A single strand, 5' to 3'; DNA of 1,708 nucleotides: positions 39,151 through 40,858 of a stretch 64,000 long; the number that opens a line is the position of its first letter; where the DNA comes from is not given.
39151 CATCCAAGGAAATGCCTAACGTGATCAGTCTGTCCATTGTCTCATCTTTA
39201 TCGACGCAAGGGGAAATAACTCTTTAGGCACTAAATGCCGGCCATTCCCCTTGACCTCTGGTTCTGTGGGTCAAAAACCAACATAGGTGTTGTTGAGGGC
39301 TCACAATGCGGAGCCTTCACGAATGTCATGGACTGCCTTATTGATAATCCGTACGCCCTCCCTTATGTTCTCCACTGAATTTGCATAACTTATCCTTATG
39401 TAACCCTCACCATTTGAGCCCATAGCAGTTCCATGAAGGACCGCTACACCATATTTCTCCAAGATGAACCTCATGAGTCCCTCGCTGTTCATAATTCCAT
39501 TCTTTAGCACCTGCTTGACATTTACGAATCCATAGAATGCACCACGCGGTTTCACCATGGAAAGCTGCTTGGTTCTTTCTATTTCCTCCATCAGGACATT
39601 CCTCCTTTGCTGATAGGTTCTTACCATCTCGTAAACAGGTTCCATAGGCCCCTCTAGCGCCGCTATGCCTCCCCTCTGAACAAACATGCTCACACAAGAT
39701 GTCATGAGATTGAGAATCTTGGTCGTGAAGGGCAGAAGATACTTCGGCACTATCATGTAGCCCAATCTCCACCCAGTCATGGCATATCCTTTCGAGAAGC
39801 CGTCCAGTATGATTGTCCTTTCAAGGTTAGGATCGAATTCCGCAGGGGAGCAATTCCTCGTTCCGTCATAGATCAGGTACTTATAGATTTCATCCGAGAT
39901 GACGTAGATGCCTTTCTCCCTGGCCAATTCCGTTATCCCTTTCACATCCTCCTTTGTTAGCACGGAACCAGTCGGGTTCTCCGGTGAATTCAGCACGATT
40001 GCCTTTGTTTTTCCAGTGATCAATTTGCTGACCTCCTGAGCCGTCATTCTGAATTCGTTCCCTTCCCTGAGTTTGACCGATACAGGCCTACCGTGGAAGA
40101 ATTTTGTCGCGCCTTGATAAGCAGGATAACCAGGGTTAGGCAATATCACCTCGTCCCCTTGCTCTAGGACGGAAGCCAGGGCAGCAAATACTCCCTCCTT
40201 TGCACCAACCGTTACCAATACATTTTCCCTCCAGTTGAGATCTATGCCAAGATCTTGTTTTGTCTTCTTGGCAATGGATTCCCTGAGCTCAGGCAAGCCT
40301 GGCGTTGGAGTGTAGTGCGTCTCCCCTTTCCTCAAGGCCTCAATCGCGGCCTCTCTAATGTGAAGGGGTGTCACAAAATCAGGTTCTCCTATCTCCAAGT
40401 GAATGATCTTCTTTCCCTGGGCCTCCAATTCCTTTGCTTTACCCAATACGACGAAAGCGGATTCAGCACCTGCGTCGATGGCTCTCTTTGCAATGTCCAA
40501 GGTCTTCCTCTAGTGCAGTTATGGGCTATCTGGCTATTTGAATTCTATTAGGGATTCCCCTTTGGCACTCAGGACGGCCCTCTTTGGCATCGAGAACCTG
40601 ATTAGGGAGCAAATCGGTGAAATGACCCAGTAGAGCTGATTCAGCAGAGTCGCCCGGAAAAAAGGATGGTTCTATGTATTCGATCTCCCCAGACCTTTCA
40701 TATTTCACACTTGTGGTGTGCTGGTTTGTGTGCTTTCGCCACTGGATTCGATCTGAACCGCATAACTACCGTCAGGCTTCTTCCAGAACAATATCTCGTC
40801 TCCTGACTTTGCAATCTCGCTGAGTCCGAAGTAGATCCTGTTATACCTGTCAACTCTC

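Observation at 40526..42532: Stand-alone B3-like (EcoRII-N type) DNA-binding protein divergent from an N4/N6 DNA methyltransferase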

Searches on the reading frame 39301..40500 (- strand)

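Call 3: search_protein_families(library=pfam, proteins=[window:39301-40500:-], max_evalue=1)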
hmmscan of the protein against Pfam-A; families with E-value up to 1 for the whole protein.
window:39301-40500:- (399 aa): 6 families
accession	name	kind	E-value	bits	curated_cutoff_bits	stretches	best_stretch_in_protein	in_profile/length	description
PF00155.27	Aminotran_1_2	-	6.6e-62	210.2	19.7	1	31-385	2-360/361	Aminotransferase class I and II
PF01053.26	Cys_Met_Meta_PP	-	2.7e-07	29.9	27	1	102-204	78-174/381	Cys/Met metabolism PLP-dependent enzyme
PF01041.23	DegT_DnrJ_EryC1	-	2.7e-06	27.3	19.8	1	105-203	53-145/360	DegT/DnrJ/EryC1/StrS aminotransferase family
PF00266.25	Aminotran_5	-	4e-06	26.5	21.5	1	87-203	57-175/371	Aminotransferase class-V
PF01212.27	Beta_elim_lyase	-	0.008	16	27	1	108-203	64-168/288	Beta-eliminating lyase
PF00728.28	Glyco_hydro_20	-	0.18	11.6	22.3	1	148-202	43-96/348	Glycosyl hydrolase family 20, catalytic domain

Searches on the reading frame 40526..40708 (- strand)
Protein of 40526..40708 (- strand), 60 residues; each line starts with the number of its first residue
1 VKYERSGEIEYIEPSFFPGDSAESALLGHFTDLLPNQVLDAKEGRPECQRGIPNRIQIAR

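Call 3: search_protein_families(library=pfam, proteins=[window:40526-40708:-], max_evalue=1)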
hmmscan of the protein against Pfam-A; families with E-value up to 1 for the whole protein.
window:40526-40708:- (60 aa): 0 families

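Call 4: search_protein_families(library=ncbifam, proteins=[window:40526-40708:-], max_evalue=1)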
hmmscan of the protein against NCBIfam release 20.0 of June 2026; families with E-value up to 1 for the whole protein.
window:40526-40708:- (60 aa): 0 families
